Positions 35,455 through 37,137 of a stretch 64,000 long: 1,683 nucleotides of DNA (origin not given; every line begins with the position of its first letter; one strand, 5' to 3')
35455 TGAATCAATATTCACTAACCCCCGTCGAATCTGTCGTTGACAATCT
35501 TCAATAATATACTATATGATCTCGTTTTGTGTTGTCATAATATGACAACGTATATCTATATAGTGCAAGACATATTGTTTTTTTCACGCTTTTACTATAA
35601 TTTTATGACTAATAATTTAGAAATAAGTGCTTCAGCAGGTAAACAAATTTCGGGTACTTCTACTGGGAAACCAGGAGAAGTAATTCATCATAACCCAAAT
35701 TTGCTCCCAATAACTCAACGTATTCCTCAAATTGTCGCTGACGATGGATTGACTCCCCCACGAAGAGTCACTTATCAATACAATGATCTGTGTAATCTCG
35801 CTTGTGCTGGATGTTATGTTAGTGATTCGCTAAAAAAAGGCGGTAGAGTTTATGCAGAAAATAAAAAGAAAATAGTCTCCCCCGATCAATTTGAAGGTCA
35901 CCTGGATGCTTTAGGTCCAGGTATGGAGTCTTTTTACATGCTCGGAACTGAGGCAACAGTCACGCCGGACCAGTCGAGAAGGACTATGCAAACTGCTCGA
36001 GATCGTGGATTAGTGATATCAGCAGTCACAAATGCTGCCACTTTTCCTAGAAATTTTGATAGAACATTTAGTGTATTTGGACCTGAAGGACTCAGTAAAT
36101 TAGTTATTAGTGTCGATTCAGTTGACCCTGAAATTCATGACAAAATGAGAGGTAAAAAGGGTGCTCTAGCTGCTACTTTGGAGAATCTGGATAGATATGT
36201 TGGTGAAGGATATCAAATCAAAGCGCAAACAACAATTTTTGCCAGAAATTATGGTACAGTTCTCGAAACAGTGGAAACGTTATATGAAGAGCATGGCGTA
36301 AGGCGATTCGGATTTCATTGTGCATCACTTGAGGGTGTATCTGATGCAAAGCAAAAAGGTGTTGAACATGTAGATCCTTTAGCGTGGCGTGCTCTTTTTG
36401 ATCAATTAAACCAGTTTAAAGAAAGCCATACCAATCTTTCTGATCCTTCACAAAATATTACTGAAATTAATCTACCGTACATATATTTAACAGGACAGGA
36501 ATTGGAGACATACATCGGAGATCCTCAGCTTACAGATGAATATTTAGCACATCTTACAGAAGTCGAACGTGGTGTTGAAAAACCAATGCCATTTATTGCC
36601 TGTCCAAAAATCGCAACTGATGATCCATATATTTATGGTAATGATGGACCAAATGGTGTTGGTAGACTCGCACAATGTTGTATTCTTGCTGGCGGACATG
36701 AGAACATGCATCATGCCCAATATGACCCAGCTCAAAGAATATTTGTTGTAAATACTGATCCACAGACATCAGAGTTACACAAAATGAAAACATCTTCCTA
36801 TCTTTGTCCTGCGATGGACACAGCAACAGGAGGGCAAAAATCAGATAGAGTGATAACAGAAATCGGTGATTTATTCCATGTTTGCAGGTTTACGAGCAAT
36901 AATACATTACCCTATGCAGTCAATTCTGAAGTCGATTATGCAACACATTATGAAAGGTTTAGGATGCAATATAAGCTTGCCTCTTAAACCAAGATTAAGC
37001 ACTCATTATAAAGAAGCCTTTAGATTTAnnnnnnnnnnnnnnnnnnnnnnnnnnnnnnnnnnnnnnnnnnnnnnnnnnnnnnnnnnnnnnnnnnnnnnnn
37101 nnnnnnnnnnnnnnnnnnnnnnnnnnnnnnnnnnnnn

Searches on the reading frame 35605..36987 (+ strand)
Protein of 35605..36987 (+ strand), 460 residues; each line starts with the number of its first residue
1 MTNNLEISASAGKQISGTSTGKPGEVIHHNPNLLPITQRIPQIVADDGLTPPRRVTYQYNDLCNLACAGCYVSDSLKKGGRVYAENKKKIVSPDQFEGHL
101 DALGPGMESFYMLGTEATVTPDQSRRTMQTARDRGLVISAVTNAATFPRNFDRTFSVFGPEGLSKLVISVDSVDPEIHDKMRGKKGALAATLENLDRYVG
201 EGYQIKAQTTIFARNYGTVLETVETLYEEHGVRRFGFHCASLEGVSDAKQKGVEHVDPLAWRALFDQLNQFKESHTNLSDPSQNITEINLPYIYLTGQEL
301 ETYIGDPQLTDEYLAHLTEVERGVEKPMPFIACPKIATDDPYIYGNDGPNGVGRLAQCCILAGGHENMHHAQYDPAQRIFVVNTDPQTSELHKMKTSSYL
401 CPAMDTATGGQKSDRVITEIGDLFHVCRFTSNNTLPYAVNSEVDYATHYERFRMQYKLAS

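Call 4: search_protein_families(library=pfam, proteins=[window:35605-36987:+], max_evalue=1)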
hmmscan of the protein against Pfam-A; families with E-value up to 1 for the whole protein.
window:35605-36987:+ (460 aa): 3 families
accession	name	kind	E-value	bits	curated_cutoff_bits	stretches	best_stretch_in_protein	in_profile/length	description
PF04055.27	Radical_SAM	-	8.7e-13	49.2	29.5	1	61-224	5-164/166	Radical SAM superfamily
PF19238.5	Radical_SAM_2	-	0.018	15.2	26.7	1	151-226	65-141/151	Radical SAM-like domain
PF00871.23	Acetate_kinase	-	0.021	13.9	22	1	224-253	164-193/392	Acetokinase family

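Call 5: search_protein_families(library=ncbifam, proteins=[window:35605-36987:+], max_evalue=1)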
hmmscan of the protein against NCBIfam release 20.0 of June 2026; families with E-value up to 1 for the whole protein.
window:35605-36987:+ (460 aa): 35 families (the best 25 are shown)
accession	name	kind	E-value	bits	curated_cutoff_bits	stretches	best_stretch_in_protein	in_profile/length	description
TIGR04303.1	GeoRSP_rSAM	equivalog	1e-10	41.7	400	1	52-278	4-214/325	GeoRSP system radical SAM/SPASM protein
NF038283.1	viperin_w_prok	equivalog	2.2e-10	40.2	180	1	55-218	4-169/281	viperin family antiviral radical SAM protein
NF049973.1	radical_Rv1681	equivalog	4.2e-10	39.1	380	1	54-234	73-241/326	Rv1681 family radical SAM protein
TIGR04053.2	TIGR04053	equivalog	2.8e-09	36.7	395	1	56-235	11-181/366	TIGR04053 family radical SAM/SPASM domain-containing protein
NF012164.0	AlbA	equivalog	7.2e-09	34.6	850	1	51-225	111-274/442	subtilosin maturase AlbA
TIGR04347.1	pseudo_SAM_Halo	equivalog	9.7e-09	34.9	525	1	42-244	29-216/390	TIGR04347 family pseudo-SAM/SPASM protein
TIGR04546.1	rSAM_ahbC_deAc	equivalog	2.6e-08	33.1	650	1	56-240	42-213/390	12,18-didecarboxysiroheme deacetylase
TIGR04251.1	SCM_rSAM_ScmF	equivalog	2.9e-08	33.5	400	1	53-224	4-167/353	SynChlorMet cassette radical SAM/SPASM protein ScmF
TIGR04055.1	rSAM_NirJ2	equivalog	1.1e-07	31.7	500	1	58-221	5-156/326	putative heme d1 biosynthesis radical SAM protein NirJ2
NF033640.1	N_Twi_rSAM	subfamily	1.2e-07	31.2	170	1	50-241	108-306/398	twitch domain-containing radical SAM protein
TIGR04054.1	rSAM_NirJ1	equivalog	2.2e-07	29.8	650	1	55-239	38-209/387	putative heme d1 biosynthesis radical SAM protein NirJ1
TIGR03962.1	mycofact_rSAM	equivalog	1.4e-06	27.7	265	1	47-232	6-178/339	mycofactocin radical SAM maturase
NF045574.1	sacti_mat_StsB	exception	1.5e-06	27.4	625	1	53-211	96-241/466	StsB family radical SAM/SPASM domain sactipeptide maturase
TIGR04545.1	rSAM_ahbD_hemeb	equivalog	3.2e-06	26.8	500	1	61-229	8-164/339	heme b synthase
TIGR04403.1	rSAM_skfB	equivalog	4e-06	25.9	300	1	53-225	104-263/402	sporulation killing factor system radical SAM maturase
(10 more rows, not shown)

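Call 10: find_homologous_proteins(query=window:35605-36987:+)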
Query window:35605-36987:+ (460 aa): 20 proteins with E <= 0.001 among 8000 candidates.
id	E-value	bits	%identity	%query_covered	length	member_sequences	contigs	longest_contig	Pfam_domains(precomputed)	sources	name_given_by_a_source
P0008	0.0e+0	1069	100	100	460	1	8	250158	PF04055.28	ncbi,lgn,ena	-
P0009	1.6e-246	836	78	100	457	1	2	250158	PF04055.28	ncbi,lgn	-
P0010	4.4e-117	410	45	88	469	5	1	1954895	PF04055.28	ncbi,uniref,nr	ncbi:hypothetical protein KSB_77220 [Ktedonobacter robiniae]|uniref:Radical SAM core domain-containi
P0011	1.4e-94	336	41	93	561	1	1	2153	PF04055.28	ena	-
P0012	4.4e-91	324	39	93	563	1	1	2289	PF04055.28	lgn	-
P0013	9.0e-91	323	38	98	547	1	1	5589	PF04055.28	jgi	jgi:pyruvate-formate lyase-activating enzyme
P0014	1.3e-90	323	39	93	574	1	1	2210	PF04055.28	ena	-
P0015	1.5e-90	322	39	95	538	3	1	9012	PF04055.28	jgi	jgi:sulfatase maturation enzyme AslB (radical SAM superfamily)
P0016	1.6e-90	322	42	83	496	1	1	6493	PF04055.28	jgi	jgi:pyruvate-formate lyase-activating enzyme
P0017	2.2e-90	322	41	83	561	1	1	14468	PF04055.28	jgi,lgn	jgi:pyruvate-formate lyase-activating enzyme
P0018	2.3e-90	322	43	83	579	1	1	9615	PF04055.28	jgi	jgi:pyruvate-formate lyase-activating enzyme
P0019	3.5e-90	321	41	83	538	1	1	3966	PF04055.28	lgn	-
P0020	4.7e-90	321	41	83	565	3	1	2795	PF04055.28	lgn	-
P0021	1.5e-89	319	40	93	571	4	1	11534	PF04055.28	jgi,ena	-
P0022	4.9e-89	317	41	83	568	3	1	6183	PF04055.28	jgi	jgi:hypothetical protein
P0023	9.7e-89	316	38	96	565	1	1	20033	PF04055.28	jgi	jgi:pyruvate-formate lyase-activating enzyme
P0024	6.3e-88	314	41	83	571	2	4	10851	PF04055.28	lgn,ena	-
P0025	2.2e-87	312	39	97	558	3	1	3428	PF04055.28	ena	-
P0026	9.6e-86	307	43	77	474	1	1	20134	PF04055.28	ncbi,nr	ncbi:MAG TPA: hypothetical protein VE547_05495, partial [Mycobacteriales bacterium]|nr:hypothetical 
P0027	3.1e-79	285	39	90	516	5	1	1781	PF04055.28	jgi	jgi:MoaA/NifB/PqqE/SkfB family radical SAM enzyme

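Call 15: find_encoding_contigs(protein=P0008, flank=10000, max_places=4)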
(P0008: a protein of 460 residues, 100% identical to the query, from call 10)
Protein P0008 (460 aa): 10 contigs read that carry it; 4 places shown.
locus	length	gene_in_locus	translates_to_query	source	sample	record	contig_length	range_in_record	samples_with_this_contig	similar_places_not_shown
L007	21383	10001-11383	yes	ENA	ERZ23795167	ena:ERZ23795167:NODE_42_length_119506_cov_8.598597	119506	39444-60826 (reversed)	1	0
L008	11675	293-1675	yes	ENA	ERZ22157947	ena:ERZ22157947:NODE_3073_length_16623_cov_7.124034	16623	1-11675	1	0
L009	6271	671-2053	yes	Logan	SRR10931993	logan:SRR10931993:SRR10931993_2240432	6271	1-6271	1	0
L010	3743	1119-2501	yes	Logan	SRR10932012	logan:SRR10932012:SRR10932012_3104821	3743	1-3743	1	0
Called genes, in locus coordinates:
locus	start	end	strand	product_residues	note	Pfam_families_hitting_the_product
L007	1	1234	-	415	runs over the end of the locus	PF00817:IMS, PF11799:IMS_C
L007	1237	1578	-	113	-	-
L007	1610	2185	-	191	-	PF00717:Peptidase_S24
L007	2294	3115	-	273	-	PF03477:ATP-cone (weak), PF04471:Mrr_cat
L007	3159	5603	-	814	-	PF03706:LPG_synthase_TM, PF09852:DUF2079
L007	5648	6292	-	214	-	-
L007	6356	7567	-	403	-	PF12704:MacB_PCD, PF02687:FtsX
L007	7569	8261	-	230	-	PF00005:ABC_tran, PF02463:SMC_N (weak)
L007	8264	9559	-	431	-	PF25919:BSH_CusB (faint), PF00364:Biotin_lipoyl (faint), PF25917:BSH_RND (weak), PF25954:Beta-barrel_RND_2 (weak), PF25990:Beta-barrel_YknX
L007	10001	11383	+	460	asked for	PF04055:Radical_SAM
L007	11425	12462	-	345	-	-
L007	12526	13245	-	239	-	-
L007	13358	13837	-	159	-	-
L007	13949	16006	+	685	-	-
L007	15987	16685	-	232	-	PF02592:Vut_1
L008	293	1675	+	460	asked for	PF04055:Radical_SAM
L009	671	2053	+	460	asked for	PF04055:Radical_SAM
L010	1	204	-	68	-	?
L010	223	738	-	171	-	PF13091:PLDc_2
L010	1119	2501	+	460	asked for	PF04055:Radical_SAM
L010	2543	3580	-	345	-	-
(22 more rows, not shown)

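Call 16: find_encoding_contigs(protein=P0009, flank=10000, max_places=3)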
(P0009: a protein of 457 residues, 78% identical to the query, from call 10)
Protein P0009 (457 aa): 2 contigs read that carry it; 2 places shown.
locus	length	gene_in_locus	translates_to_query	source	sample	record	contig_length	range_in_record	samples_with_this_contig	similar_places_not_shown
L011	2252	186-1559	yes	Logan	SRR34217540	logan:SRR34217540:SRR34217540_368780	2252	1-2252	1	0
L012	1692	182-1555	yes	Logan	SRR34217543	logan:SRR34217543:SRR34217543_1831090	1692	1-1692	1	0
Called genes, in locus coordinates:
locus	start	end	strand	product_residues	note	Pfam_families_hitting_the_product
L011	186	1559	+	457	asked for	PF04055:Radical_SAM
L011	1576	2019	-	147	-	PF04463:2-thiour_desulf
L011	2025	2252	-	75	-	?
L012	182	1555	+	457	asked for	PF04055:Radical_SAM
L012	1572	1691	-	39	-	?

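Call 20: search_protein_families(library=padloc, proteins=[window:35605-36987:+], max_evalue=1)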
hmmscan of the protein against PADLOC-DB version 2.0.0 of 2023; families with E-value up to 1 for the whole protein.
window:35605-36987:+ (460 aa): 2 families
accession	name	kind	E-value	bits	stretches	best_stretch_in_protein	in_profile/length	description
PDLC02903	pVip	-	2.2e-12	45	1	56-222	3-156/257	Viperins not associated with kinases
PDLC02904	pVip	-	7.8e-07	26.9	1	56-218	6-156/262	Viperins associated with kinases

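Call 28: find_encoding_contigs(protein=P0010, flank=8000, max_places=2)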
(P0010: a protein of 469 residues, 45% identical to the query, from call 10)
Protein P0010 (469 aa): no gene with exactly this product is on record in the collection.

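Call 29: find_encoding_contigs(protein=P0023, flank=8000, max_places=2)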
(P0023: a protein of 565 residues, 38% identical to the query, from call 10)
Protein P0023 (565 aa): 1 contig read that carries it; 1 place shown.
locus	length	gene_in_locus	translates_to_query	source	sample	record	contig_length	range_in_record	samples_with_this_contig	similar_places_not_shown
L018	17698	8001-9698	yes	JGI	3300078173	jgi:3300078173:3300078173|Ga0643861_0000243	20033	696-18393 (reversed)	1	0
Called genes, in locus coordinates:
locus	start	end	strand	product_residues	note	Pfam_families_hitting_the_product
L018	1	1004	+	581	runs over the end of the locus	PF02543:Carbam_trans_N, PF16861:Carbam_trans_C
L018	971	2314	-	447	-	PF00464:SHMT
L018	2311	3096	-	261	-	-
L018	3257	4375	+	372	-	-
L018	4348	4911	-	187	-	PF07883:Cupin_2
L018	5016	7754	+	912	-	PF13328:HD_4, PF01966:HD, PF04607:RelA_SpoT, PF02824:TGS, PF19296:RelA_AH, PF28438:RelA_RIS, PF01842:ACT, PF13291:ACT_4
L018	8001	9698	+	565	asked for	PF04055:Radical_SAM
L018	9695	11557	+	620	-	PF13328:HD_4, PF01966:HD, PF04607:RelA_SpoT, PF02824:TGS, PF19296:RelA_AH (weak)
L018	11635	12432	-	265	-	PF00160:Pro_isomerase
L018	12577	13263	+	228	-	PF00753:Lactamase_B, PF12706:Lactamase_B_2 (weak)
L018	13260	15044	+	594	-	PF01336:tRNA_anti-codon, PF00152:tRNA-synt_2, PF02938:GAD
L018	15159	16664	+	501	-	-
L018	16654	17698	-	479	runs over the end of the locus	PF13187:Fer4_9 (faint), PF12797:Fer4_2 (faint), PF13183:Fer4_8, PF12838:Fer4_7, PF13484:Fer4_16, PF13534:Fer4_17, PF00037:Fer4 (weak), PF02754:CCG, +3 more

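Call 30: find_encoding_contigs(protein=P0017, flank=8000, max_places=2)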
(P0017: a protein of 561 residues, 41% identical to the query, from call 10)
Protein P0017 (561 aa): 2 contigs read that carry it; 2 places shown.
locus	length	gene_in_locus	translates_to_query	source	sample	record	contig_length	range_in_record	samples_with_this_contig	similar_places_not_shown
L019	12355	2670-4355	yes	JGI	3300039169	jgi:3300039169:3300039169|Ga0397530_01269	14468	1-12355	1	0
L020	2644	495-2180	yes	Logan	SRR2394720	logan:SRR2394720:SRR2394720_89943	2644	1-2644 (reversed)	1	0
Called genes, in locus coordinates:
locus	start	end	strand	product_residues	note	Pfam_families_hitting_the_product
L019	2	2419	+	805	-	?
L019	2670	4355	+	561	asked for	PF04055:Radical_SAM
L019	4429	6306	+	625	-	PF13328:HD_4, PF01966:HD, PF04607:RelA_SpoT, PF02824:TGS, PF19296:RelA_AH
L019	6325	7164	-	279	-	PF00160:Pro_isomerase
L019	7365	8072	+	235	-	PF00753:Lactamase_B, PF12706:Lactamase_B_2 (weak)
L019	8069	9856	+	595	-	PF01336:tRNA_anti-codon, PF00152:tRNA-synt_2, PF02938:GAD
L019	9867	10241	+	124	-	-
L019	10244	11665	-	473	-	PF12797:Fer4_2 (faint), PF12838:Fer4_7, PF13183:Fer4_8, PF13187:Fer4_9 (weak), PF13484:Fer4_16, PF13534:Fer4_17, PF00037:Fer4 (weak), PF02754:CCG, +3 more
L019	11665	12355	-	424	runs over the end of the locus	PF01565:FAD_binding_4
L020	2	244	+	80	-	?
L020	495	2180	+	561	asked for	PF04055:Radical_SAM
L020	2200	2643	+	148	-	?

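Call 35: find_related_loci(query=A2, collection=genome_contigs, flank=6000)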
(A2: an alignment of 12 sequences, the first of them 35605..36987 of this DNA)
Query A2 (460 aa) in genome_contigs; peptide patterns used: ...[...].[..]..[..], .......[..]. (x = any residue, [..] = any of these).
598 stretches matched a pattern (row limit reached: there are more); 15 encode a relative of the query (tblastn E <= 1e-3); 15 distinct loci.
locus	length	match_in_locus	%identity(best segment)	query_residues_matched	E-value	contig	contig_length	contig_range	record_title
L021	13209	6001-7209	43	35-436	1e-97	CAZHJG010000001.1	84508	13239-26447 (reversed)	MAG TPA_asm: uncultured Candidatus Saccharibacteria bacterium isolate SRP200132_co1_242 genome assembly, contig: NODE_33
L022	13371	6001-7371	38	10-457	5e-96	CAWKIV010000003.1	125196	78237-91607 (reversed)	MAG: uncultured Actinomycetota bacterium isolate MFD02840.bin.1.327 genome assembly, contig: contig_112803, whole genome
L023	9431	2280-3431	40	54-435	2e-94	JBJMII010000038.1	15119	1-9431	MAG: Mycobacteriales bacterium isolate H1_16_all_fractions_metab_conc_51_75_17 k255_1155045, whole genome shotgun sequen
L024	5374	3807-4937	41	54-435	3e-94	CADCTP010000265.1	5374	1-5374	MAG: uncultured Corynebacteriales bacterium isolate AVDCRST_MAG41 genome assembly, contig: NODE3920, whole genome shotgu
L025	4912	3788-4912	40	54-433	1e-91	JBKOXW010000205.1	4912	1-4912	MAG: Actinomycetota bacterium isolate GB_HAYS_MAG_00077 GB_HAYS_000000498247, whole genome shotgun sequence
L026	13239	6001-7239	40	54-459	8e-91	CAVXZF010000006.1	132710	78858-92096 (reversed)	MAG: uncultured Actinomycetota bacterium isolate MFD02840.bin.1.26 genome assembly, contig: contig_160874, whole genome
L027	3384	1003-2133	42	54-435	7e-92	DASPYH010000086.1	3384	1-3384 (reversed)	MAG TPA_asm: Mycobacteriales bacterium isolate SMAG_U11588 k141_2289271, whole genome shotgun sequence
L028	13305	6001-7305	38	8-436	1e-89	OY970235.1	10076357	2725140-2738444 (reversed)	MAG: uncultured Actinomycetota bacterium isolate MFD03066.bin.c.1 genome assembly, chromosome: 1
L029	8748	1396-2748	37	10-449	3e-89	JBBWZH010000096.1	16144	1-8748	MAG: Mycobacteriales bacterium isolate Holy_96 scaffold_9560387, whole genome shotgun sequence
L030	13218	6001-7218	45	35-437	8e-123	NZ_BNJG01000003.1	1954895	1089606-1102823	Ktedonobacter robiniae strain SOSP1-30 sequence3, whole genome shotgun sequence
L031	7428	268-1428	37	52-438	2e-84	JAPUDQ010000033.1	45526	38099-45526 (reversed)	MAG: Candidatus Saccharibacteria bacterium isolate labscale reactor_MAG3 NODE_603_length_45526_cov_8.573069, whole genom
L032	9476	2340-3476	38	54-436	5e-82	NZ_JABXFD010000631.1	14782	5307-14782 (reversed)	Actinomadura sp. BRA 177 NODE_213_length_14782_cov_22.3829_ID_425, whole genome shotgun sequence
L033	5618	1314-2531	38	32-436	1e-79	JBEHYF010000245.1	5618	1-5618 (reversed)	MAG: Actinomycetota bacterium isolate ESF1.bin.21 NODE_18151_length_5618_cov_22.815909, whole genome shotgun sequence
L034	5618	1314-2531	38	32-436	1e-79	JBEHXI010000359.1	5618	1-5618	MAG: Actinomycetota bacterium isolate ES1.bin.47 NODE_15139_length_5618_cov_33.584707, whole genome shotgun sequence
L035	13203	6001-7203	38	35-435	4e-79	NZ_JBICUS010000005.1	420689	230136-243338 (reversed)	Spirillospora sp. NPDC048824 NPDC048824_381_G12.ctg-0005, whole genome shotgun sequence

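Call 39: search_protein_families(library=pfam, proteins=[L021:5264-5929:+, L021:3968-4822:+, L021:7613-7969:+, L021:8025-8840:+, L031:1602-3395:-, L031:4019-5542:-, L030:7365-8348:+, L030:8367-10274:-, L030:3567-5615:-, L035:7440-9260:-], max_evalue=0.001)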
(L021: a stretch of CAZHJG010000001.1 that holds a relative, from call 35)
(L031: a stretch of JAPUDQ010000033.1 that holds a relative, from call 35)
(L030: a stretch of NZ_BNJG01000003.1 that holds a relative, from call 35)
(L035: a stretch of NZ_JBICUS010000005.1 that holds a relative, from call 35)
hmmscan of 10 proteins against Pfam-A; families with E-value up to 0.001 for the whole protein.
L021:5264-5929:+ (221 aa): 1 family
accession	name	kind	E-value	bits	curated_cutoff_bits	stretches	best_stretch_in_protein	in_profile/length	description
PF13328.12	HD_4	-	7.7e-05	22.9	27.2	0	40-132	2-83/156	HD domain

L021:3968-4822:+ (284 aa): 0 families

L021:7613-7969:+ (118 aa): 0 families

L021:8025-8840:+ (271 aa): 5 families
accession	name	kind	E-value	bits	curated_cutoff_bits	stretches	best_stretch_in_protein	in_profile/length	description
PF00005.33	ABC_tran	-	6.5e-37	127.6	25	1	25-167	2-136/137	ABC transporter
PF13304.12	AAA_21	-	1.1e-08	35.9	27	0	140-198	238-298/304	AAA domain, putative AbiEii toxin, Type IV TA system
PF13175.12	AAA_15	-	1.2e-06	28.8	32.1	0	34-70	24-55/374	AAA ATPase domain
PF13476.12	AAA_23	-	0.00019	22.6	27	1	25-58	11-43/201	AAA domain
PF13555.12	AAA_29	-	0.00066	19.8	27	0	27-62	15-50/61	P-loop containing region of AAA domain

L031:1602-3395:- (597 aa): 1 family
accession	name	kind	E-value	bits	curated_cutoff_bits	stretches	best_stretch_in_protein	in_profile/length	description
PF00496.27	SBP_bac_5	-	5.9e-59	200.5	32.4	1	132-496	2-360/368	Bacterial extracellular solute-binding proteins, family 5 Middle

L031:4019-5542:- (507 aa): 4 families
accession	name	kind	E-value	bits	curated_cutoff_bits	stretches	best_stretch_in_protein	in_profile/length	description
PF08459.17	UvrC_RNaseH_dom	-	1.2e-46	158.9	22.3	1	261-433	1-159/159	UvrC RNAse H endonuclease domain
PF01541.30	GIY-YIG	-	1.1e-07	32.4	22.6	1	20-95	3-78/78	GIY-YIG catalytic domain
PF14520.12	HHH_5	-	6.4e-06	27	27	1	448-495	3-53/57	Helix-hairpin-helix domain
PF12826.13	HHH_2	-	0.00017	22.1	27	1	452-500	8-58/64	Helix-hairpin-helix motif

L030:7365-8348:+ (327 aa): 2 families
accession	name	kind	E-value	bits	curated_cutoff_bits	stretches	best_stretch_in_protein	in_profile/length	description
PF02826.25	2-Hacid_dh_C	-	2.4e-51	174.1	25.1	1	109-286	1-178/178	D-isomer specific 2-hydroxyacid dehydrogenase, NAD binding domain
PF00389.36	2-Hacid_dh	-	3e-22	79.2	24.6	1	13-310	10-126/134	D-isomer specific 2-hydroxyacid dehydrogenase, catalytic domain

L030:8367-10274:- (635 aa): 6 families
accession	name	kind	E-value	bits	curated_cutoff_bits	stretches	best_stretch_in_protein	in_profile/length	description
PF13328.12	HD_4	-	9.8e-45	152.5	27.2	1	46-198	1-155/156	HD domain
PF04607.23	RelA_SpoT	-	6.7e-22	78.4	27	1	260-370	3-109/113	Region found in RelA / SpoT proteins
PF02824.27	TGS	-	4.3e-17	62.3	22.2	1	427-494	1-59/60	TGS domain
PF01966.28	HD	-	3.8e-07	30.8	22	1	66-167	2-116/116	HD domain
PF01842.31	ACT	-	5.1e-06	26.6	27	1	553-601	5-56/66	ACT domain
PF13291.12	ACT_4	-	1.5e-05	26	27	1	550-622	8-78/80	ACT domain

L030:3567-5615:- (682 aa): 3 families
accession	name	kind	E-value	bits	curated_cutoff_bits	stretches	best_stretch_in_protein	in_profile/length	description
PF03704.23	BTAD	-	2.2e-09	38.3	22.1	1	131-258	2-127/146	Bacterial transcriptional activator domain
PF13432.12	TPR_16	-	2.5e-05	25.1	32.7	1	199-253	3-57/65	Tetratricopeptide repeat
PF13428.12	TPR_14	-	0.0003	21.6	23.5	0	198-234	6-42/44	Tetratricopeptide repeat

L035:7440-9260:- (606 aa): 4 families
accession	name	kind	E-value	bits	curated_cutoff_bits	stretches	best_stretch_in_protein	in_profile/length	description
PF13328.12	HD_4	-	1.7e-39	135.5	27.2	1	63-211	1-155/156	HD domain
PF02824.27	TGS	-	1.7e-18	66.8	22.2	1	432-488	4-60/60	TGS domain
PF04607.23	RelA_SpoT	-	4.5e-16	59.6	27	1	272-378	2-106/113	Region found in RelA / SpoT proteins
PF01966.28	HD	-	1.3e-09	38.7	22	1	82-178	1-115/116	HD domain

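Call 59: search_solved_structures(query=A2, max_evalue=0.01)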
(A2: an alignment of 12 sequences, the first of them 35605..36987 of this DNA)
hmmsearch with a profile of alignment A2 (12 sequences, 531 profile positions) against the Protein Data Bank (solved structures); distinct sequences matched with E-value up to 0.01: 4.
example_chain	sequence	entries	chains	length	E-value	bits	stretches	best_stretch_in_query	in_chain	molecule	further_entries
7vob_C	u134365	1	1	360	1.5e-09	40.3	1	96-248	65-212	Cytosylglucuronate decarboxylase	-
7voc_C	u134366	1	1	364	1.5e-09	40.3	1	96-248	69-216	Cytosylglucuronate decarboxylase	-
6efn_A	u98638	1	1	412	1.1e-08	37.5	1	59-245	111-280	Sporulation killing factor maturation protein SkfB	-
6c8v_A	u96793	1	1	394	0.0026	19.7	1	65-225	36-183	Coenzyme PQQ synthesis protein E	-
